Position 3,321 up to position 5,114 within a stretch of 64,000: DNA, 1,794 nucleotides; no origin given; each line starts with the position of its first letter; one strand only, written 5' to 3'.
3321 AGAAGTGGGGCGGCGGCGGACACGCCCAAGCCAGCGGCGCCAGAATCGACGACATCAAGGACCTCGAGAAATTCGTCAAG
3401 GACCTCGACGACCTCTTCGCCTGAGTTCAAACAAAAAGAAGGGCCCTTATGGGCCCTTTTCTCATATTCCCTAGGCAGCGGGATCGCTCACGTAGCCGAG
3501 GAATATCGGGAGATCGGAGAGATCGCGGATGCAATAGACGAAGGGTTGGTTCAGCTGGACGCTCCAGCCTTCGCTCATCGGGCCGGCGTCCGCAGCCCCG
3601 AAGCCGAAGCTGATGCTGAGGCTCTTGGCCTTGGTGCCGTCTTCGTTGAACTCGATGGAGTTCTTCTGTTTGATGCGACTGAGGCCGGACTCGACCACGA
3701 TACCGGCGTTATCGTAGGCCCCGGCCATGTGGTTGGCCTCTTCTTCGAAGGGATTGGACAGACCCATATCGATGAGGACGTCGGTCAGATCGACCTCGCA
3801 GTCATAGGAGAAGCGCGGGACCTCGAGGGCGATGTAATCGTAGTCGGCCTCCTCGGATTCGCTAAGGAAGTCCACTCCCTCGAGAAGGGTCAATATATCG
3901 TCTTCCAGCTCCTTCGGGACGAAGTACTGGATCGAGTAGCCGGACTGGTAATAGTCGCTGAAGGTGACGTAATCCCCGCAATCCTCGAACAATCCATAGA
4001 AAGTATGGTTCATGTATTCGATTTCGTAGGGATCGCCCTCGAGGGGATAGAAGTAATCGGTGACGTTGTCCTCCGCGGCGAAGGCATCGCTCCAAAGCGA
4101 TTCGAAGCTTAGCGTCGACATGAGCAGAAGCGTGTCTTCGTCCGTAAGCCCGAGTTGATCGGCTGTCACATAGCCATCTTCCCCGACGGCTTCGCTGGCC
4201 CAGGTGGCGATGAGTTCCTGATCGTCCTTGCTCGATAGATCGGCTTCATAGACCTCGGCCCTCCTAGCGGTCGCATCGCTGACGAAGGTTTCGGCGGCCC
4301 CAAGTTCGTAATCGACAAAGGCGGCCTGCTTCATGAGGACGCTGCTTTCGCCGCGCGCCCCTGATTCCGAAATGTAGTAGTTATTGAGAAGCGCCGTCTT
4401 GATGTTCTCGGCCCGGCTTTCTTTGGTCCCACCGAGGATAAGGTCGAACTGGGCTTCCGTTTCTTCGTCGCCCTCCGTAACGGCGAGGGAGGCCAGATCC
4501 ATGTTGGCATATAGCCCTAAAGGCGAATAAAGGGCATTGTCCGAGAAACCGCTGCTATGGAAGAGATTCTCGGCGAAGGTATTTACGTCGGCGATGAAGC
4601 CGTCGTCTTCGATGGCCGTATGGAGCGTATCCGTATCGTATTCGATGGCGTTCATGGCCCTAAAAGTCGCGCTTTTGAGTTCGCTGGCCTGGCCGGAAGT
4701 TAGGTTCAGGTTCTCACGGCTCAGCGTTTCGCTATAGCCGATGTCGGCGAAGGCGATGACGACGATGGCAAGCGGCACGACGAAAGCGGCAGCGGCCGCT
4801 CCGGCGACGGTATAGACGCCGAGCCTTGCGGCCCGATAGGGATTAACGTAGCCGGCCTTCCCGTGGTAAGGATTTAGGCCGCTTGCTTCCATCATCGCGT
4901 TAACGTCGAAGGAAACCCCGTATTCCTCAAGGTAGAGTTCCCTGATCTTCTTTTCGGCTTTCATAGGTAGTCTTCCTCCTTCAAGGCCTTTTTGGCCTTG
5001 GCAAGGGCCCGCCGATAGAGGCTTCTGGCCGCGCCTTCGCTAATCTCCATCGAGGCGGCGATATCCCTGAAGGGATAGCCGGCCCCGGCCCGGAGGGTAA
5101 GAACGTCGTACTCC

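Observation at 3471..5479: ECF-like sigma factor translationally coupled to a membrane-anchored serpin: candidate protease-sensing anti-sigma module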

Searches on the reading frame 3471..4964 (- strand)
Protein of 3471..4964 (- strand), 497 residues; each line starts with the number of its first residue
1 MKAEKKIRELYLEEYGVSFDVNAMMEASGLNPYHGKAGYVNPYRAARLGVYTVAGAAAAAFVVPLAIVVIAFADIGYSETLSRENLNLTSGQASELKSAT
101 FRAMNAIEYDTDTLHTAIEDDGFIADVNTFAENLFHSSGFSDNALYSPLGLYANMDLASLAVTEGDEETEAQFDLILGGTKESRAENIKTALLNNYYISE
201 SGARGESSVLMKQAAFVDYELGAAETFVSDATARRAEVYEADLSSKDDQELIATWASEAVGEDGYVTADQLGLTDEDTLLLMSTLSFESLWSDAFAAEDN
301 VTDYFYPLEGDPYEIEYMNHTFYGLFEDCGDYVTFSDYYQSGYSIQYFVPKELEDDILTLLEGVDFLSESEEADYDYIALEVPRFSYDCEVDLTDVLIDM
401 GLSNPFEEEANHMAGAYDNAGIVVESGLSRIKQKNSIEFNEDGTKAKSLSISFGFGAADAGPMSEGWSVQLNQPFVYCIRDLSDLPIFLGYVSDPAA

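Call 3: search_protein_families(library=pfam, proteins=[window:3471-4964:-], max_evalue=1)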
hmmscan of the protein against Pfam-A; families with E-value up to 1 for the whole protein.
window:3471-4964:- (497 aa): 1 family
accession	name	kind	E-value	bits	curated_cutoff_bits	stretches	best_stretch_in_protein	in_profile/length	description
PF00079.25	Serpin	-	2.2e-32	113.1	27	1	127-495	3-370/370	Serpin (serine protease inhibitor)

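Call 4: search_protein_families(library=ncbifam, proteins=[window:3471-4964:-], max_evalue=1)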
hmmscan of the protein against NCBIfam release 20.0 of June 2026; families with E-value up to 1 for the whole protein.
window:3471-4964:- (497 aa): 1 family
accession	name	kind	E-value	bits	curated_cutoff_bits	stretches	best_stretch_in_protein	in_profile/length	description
NF010942.0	PRK14362.1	equivalog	0.022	14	290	1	8-71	23-85/210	Maf-like protein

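Call 5: find_homologous_proteins(query=window:3471-4964:-, max_evalue=0.00001)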
Query window:3471-4964:- (497 aa): 21 proteins with E <= 0.00001 among 8000 candidates.
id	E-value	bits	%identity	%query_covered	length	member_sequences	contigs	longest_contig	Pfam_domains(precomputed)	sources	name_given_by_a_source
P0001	0.0e+0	1093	100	100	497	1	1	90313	PF00079.26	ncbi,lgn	-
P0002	4.5e-124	433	46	100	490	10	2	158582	PF00079.26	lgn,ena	-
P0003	2.2e-113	398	45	99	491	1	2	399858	PF00079.26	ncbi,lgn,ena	-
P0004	4.8e-89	318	37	100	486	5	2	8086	PF00079.26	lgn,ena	-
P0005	4.2e-88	315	42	80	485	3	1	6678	PF00079.26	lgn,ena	-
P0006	2.6e-87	312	36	100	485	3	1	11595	PF00079.26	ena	-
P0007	2.8e-87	312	36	100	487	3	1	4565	PF00079.26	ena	-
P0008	1.2e-85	306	38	93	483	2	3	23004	PF00079.26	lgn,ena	-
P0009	3.2e-85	305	36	100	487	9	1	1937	PF00079.26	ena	-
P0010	1.4e-84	303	40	80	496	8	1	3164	PF00079.26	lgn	-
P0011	6.6e-83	297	39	80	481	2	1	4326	PF00079.26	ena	-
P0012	1.8e-82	296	36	91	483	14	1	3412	PF00079.26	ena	-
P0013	2.1e-81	292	40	81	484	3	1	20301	PF00079.26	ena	-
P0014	5.6e-81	291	40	81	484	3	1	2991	PF00079.26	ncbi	-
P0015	2.6e-80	289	36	91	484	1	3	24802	PF00079.26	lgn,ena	-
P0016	3.9e-80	288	36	100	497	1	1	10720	PF00079.26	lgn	-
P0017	2.8e-73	266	36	98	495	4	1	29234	PF00079.26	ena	-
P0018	1.2e-62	231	34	99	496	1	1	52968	PF00079.26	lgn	-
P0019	1.3e-56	211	27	99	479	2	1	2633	PF00079.26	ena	-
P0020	3.3e-51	193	28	96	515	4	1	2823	PF00079.26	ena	-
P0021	7.0e-44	169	27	95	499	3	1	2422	PF00079.26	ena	-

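Call 8: find_related_loci(query=A1, collection=genome_contigs, flank=6000)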
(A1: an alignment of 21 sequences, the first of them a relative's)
Query A1 (497 aa) in genome_contigs; peptide patterns used: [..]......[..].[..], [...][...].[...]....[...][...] (x = any residue, [..] = any of these).
163 stretches matched a pattern; 50 encode a relative of the query (tblastn E <= 1e-3); 50 distinct loci.
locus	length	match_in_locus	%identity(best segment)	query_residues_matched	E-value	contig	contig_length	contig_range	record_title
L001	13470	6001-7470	47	1-496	3e-132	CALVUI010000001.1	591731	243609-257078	MAG: uncultured Bacilli bacterium isolate BRZ_RV__bin55 genome assembly, contig: BRZ_RV__NODE_1_length_591731_cov_14.195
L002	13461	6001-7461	45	4-495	6e-114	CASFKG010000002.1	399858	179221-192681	uncultured bacterium isolate A73_L2_314314_idba_bin.126 genome assembly, contig: A73_L2_314314_idba_bin.126.fa_scaffold_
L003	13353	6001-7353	37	36-495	6e-92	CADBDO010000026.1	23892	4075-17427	MAG: uncultured Erysipelotrichaceae bacterium isolate RUG13880 genome assembly, contig: RUG13880_asm_26, whole genome sh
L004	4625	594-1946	36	36-495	2e-89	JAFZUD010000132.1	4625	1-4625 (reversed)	MAG: Bacilli bacterium isolate RGIG8100 Water_buffalos_Rumen-3__c1226268, whole genome shotgun sequence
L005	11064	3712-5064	36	36-495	1e-87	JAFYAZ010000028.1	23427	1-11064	MAG: Bacilli bacterium isolate RGIG6926 Sheep_Rumen-5__c1014550, whole genome shotgun sequence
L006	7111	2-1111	40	120-496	3e-86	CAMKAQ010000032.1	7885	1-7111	MAG: uncultured Bacillales bacterium isolate SRR12081303_bin.85_metaWRAP_v1.3_MAG genome assembly, contig: ERZ12289767.1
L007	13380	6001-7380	34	36-497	4e-76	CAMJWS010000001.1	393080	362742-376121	MAG: uncultured Bacillales bacterium isolate SRR12081298_bin.12_metaWRAP_v1.3_MAG genome assembly, contig: ERZ12289774.8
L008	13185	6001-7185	37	96-496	5e-72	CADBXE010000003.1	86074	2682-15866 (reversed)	MAG: uncultured Erysipelotrichaceae bacterium isolate RUG14382 genome assembly, contig: RUG14382_asm_3, whole genome sho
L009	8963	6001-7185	40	96-497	6e-84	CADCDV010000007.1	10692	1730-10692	MAG: uncultured Erysipelotrichaceae bacterium isolate RUG14554 genome assembly, contig: RUG14554_asm_7, whole genome sho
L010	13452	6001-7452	32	1-496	3e-70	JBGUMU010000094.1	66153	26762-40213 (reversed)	MAG: Bacilli bacterium isolate ruminal_MAG_226 ruminal_MAG_226_contig_0094, whole genome shotgun sequence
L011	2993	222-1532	33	58-495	1e-69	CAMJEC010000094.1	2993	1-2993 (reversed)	MAG: uncultured Bacillales bacterium isolate SRR12081300_bin.59_metaWRAP_v1.3_MAG genome assembly, contig: ERZ12289770.6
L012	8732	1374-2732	33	36-495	1e-66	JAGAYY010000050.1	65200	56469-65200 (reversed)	MAG: Bacilli bacterium isolate RGIG8901 Water_deer_Omasum.Co__c451625, whole genome shotgun sequence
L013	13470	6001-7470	29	8-496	3e-63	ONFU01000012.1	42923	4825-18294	uncultured Erysipelotrichaceae bacterium isolate RUG266 genome assembly, contig: scaffold_1055, whole genome shotgun seq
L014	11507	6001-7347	32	43-492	4e-63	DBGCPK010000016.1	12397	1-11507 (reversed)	MAG TPA_asm: Bacilli bacterium isolate MAG11536 contig16, whole genome shotgun sequence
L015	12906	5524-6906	31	42-493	2e-62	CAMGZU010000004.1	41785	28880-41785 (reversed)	MAG: uncultured Erysipelotrichaceae bacterium isolate SRR11784279_bin.55_metaWRAP_v1.3_MAG genome assembly, contig: ERZ1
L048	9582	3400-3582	48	428-488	4e-11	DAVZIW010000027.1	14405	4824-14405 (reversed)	MAG TPA_asm: Candidatus Enteromonas sp. isolate gSpreadC_ID_56 NODE_620_length_14405_cov_4.687666, whole genome shotgun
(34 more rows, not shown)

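Call 15: find_encoding_contigs(protein=P0001, flank=3000, max_places=3)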
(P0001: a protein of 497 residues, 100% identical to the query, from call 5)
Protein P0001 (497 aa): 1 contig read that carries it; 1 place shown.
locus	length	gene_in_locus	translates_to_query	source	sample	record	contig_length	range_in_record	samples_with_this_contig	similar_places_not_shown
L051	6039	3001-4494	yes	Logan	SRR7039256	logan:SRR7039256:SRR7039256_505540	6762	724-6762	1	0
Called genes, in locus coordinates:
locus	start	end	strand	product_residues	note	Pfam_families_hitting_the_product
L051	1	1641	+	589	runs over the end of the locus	PF00664:ABC_membrane, PF00005:ABC_tran, PF02463:SMC_N (weak)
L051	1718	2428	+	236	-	PF08378:NERD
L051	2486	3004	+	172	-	PF04542:Sigma70_r2, PF04545:Sigma70_r4 (weak), PF08281:Sigma70_r4_2 (weak)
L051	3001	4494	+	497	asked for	PF00079:Serpin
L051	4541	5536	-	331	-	PF01368:DHH, PF02272:DHHA1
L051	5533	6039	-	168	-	?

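Call 29: search_protein_families(library=pfam, proteins=[L014:8100-9437:-, L014:9434-9952:-], max_evalue=10)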
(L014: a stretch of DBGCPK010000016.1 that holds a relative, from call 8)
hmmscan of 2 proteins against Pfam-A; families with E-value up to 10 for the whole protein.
L014:8100-9437:- (445 aa): 10 families
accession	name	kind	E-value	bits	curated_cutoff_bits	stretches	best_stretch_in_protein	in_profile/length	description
PF23750.1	RsgI_M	-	8.9e-22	78.5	25.3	1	75-200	2-124/133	Anti-sigma factor RsgI-like central domain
PF21360.3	PylC-like_N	-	0.049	14.2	27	1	242-304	17-80/96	PylC-like, N-terminal domain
PF00564.30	PB1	-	0.053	13.9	23.6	1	213-269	22-74/84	PB1 domain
PF24641.1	KH_DEAH11_2nd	-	0.11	12.7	27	1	122-175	23-72/75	DEAH11 eukaryotic type KH-domain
PF01145.31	Band_7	-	0.21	12.1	23.6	1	154-197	83-121/176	SPFH domain / Band 7 family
PF14407.11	Frankia_peptide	-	0.34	11.7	48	1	166-205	19-61/63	Ribosomally synthesized peptide prototyped by Frankia Franean1_4349.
PF24471.1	KH_DEAH11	-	0.56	10.3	27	1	83-104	34-55/70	DEAH11-like, KH-domain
PF00730.31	HhH-GPD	-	1.6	9.6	26.2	0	342-401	34-67/108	HhH-GPD superfamily base excision DNA repair protein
PF05531.17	NPV_P10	-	4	8.4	29.8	1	315-375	17-66/75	Nucleopolyhedrovirus P10 protein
PF12095.13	CRR7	-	9.6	7.1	25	0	334-371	29-66/84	Protein CHLORORESPIRATORY REDUCTION 7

L014:9434-9952:- (172 aa): 11 families
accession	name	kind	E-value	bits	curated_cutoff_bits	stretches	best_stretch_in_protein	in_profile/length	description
PF04542.20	Sigma70_r2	-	1.7e-16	60.2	24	1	23-89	2-70/71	Sigma-70 region 2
PF08281.18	Sigma70_r4_2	-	2.2e-08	34.1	25.7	1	120-163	11-54/54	Sigma-70, region 4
PF04545.22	Sigma70_r4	-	8.5e-06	25.6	24.1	1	119-165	4-50/50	Sigma-70, region 4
PF07638.17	Sigma70_ECF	-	0.0012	19.2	21.1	1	113-161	130-176/185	ECF sigma factor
PF13921.12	Myb_DNA-bind_6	-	0.0033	18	22.9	1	123-162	5-46/60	Myb-like DNA-binding domain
PF09862.15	DUF2089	-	0.0091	16.1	33.4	1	120-164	1-45/47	Domain of unknown function (DUF2089)-HTH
PF14493.12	HTH_40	-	0.031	15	27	1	136-162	13-39/89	Helix-turn-helix domain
PF19889.5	DUF6362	-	0.034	14.9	31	1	87-162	21-97/98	Domain of unknown function (DUF6362)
PF24655.1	DUF7645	-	0.091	13.2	27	1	138-167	31-60/62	Domain of unknown function (DUF7645)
PF08280.17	HTH_Mga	-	0.092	13.2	23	1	137-155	21-39/59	M protein trans-acting positive regulator (MGA) HTH domain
PF08598.16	Sds3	-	0.16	12.4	25.4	1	123-165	53-95/217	Sds3-like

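Call 30: search_protein_families(library=ncbifam, proteins=[L014:8100-9437:-, L014:9434-9952:-], max_evalue=10)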
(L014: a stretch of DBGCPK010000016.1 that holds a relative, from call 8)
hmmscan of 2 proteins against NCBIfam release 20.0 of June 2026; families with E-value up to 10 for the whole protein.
L014:8100-9437:- (445 aa): 0 families

L014:9434-9952:- (172 aa): 90 families (the best 25 are shown)
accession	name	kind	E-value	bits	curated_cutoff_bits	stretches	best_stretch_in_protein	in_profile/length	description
TIGR02985.1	Sig70_bacteroi1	subfamily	4.6e-25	88.7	126.4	1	18-166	2-161/162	RNA polymerase sigma-70 factor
TIGR02937.1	sigma70-ECF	superfamily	4e-22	78.6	42.9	1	18-166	2-164/165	sigma-70 family RNA polymerase sigma factor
NF007216.0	PRK09638.1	equivalog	2.4e-19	69.8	194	1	9-168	10-175/180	RNA polymerase sigma factor SigY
TIGR02952.1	Sig70_famx2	equivalog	8.8e-18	64.8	206.45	1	11-165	5-168/170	ECF subfamily RNA polymerase sigma factor, BldN family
TIGR02950.1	SigM_subfam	subfamily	3.3e-17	62.8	147.95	1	20-166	3-157/159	RNA polymerase sigma factor, SigM family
NF009170.0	PRK12517.1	subfamily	1.4e-16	60.4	197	1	4-168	11-177/188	RNA polymerase sigma factor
NF007222.0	PRK09640.1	equivalog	2.4e-16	59.9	194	1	16-169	25-184/188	RNA polymerase sigma factor SigX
NF009172.0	PRK12519.1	subfamily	2.5e-15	56.6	222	1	5-167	17-189/194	RNA polymerase sigma factor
NF007223.0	PRK09641.1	equivalog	2.3e-14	53.6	209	1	3-167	4-184/187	RNA polymerase sigma factor SigW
NF009166.1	PRK12513.1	equivalog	3.3e-14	53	206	1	12-166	17-185/193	RNA polymerase sigma factor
NF008888.0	PRK11922.1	equivalog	3.4e-14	53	204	2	6-104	19-117/231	RNA polymerase sigma factor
NF053879.1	RNAPolSigSigVBac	equivalog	5.4e-14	52.2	190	1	25-167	12-155/160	RNA polymerase sigma factor SigV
NF058625.1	sigma_PG0214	equivalog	1.2e-13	51.1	130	1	18-167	5-161/170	GFO_1088 family ECF-type sigma factor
TIGR02954.1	Sig70_famx3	hypoth_equivalog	2e-13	50.4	188.5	1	11-168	10-168/170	RNA polymerase sigma-70 factor, TIGR02954 family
NF007226.0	PRK09644.1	equivalog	7.7e-13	48.8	199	1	20-166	4-156/166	RNA polymerase sigma factor SigM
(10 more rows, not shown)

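Call 35: find_homologous_proteins(query=L014:8100-9437:-, max_evalue=0.001)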
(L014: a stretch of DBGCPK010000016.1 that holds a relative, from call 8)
Query L014:8100-9437:- (445 aa): 34 proteins with E <= 0.001 among 8000 candidates.
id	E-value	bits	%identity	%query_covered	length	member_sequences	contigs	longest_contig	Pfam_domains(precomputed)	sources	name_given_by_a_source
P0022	1.6e-266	902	97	100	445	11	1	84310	PF23750.2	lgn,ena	-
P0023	7.9e-219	745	78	100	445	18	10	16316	PF23750.2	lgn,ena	-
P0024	7.3e-126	439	48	100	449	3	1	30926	PF23750.2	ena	-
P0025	9.4e-124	432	47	100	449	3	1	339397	PF23750.2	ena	-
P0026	6.3e-107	376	43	100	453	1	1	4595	PF23750.2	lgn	-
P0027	1.4e-103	365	45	100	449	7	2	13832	PF23750.2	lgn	-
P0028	5.5e-89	317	39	99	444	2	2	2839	PF23750.2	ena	-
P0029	1.4e-78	283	38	95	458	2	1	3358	PF23750.2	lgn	-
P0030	6.2e-70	255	38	99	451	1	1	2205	PF23750.2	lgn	-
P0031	8.3e-69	251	35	100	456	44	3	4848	PF23750.2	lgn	-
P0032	2.8e-63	233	37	91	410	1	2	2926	PF23750.2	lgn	-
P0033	1.9e-61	227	34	96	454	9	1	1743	PF23750.2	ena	-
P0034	1.5e-57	214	37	79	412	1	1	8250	PF23750.2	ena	-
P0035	5.9e-53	199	31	91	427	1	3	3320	PF23750.2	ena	-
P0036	3.5e-51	193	32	91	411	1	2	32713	PF23750.2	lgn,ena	-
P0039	1.1e-45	175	31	89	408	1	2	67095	PF23750.2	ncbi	-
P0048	1.8e-17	82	27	78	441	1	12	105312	PF23750.2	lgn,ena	-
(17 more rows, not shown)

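Call 37: find_encoding_contigs(protein=P0025, flank=2500, max_places=2)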
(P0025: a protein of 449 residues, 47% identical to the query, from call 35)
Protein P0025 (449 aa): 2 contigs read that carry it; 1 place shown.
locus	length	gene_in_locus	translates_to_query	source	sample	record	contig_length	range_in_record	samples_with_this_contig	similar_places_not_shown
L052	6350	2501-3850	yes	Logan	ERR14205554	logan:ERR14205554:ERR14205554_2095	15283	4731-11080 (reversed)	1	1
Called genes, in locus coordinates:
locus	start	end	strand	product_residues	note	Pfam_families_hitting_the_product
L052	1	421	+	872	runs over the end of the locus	PF00171:Aldedh, PF00465:Fe-ADH, PF13685:Fe-ADH_2 (weak), PF25137:ADH_Fe_C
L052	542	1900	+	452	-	PF01554:MatE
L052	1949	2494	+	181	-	PF07638:Sigma70_ECF (weak), PF04542:Sigma70_r2, PF08281:Sigma70_r4_2, PF04545:Sigma70_r4 (weak)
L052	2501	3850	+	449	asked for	PF23750:RsgI_M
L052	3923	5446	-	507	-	PF03853:YjeF_N, PF01256:Carb_kinase, PF02110:HK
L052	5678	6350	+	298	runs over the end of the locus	PF00037:Fer4 (weak), PF13237:Fer4_10 (faint), PF14697:Fer4_21 (weak), PF13187:Fer4_9 (faint), PF13484:Fer4_16 (faint)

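Call 38: find_encoding_contigs(protein=P0048, flank=2500, max_places=2)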
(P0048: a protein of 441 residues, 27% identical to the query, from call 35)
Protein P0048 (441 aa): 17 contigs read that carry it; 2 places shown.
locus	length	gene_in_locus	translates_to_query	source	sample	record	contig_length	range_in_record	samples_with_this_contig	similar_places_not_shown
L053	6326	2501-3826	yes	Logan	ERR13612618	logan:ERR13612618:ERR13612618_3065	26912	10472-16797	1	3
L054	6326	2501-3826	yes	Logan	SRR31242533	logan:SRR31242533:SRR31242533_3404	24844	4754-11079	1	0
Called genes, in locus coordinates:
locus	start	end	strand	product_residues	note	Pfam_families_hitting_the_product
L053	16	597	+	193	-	PF03729:DUF308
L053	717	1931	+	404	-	PF23750:RsgI_M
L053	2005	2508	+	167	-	PF04542:Sigma70_r2, PF04545:Sigma70_r4 (weak)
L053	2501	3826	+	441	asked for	PF23750:RsgI_M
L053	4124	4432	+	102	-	-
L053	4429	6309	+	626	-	PF01496:V_ATPase_I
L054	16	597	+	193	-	PF03729:DUF308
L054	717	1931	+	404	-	PF23750:RsgI_M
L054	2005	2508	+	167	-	PF04542:Sigma70_r2, PF04545:Sigma70_r4 (weak)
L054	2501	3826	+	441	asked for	PF23750:RsgI_M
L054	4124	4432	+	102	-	-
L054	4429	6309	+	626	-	PF01496:V_ATPase_I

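Call 39: find_encoding_contigs(protein=P0039, flank=2500, max_places=2)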
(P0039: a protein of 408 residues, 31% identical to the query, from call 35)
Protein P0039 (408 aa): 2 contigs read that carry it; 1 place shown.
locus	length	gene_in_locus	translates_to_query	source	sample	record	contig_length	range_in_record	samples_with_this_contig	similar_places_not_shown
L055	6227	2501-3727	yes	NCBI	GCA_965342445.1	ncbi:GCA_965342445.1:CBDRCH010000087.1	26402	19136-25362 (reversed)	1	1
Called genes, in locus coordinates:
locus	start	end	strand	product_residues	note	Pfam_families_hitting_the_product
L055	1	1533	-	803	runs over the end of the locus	PF01926:MMR_HSR1, PF02421:FeoB_N, PF17910:FeoB_Cyto, PF07670:Gate, PF07664:FeoB_C, PF07670:Gate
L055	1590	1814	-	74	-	PF04023:FeoA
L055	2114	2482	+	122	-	PF01325:Fe_dep_repress, PF12802:MarR_2 (weak), PF02742:Fe_dep_repr_C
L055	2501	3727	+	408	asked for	PF23750:RsgI_M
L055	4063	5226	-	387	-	PF00389:2-Hacid_dh, PF02826:2-Hacid_dh_C, PF03446:NAD_binding_2 (weak), PF22629:ACT_AHAS_ss (weak)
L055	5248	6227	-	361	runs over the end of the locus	PF00266:Aminotran_5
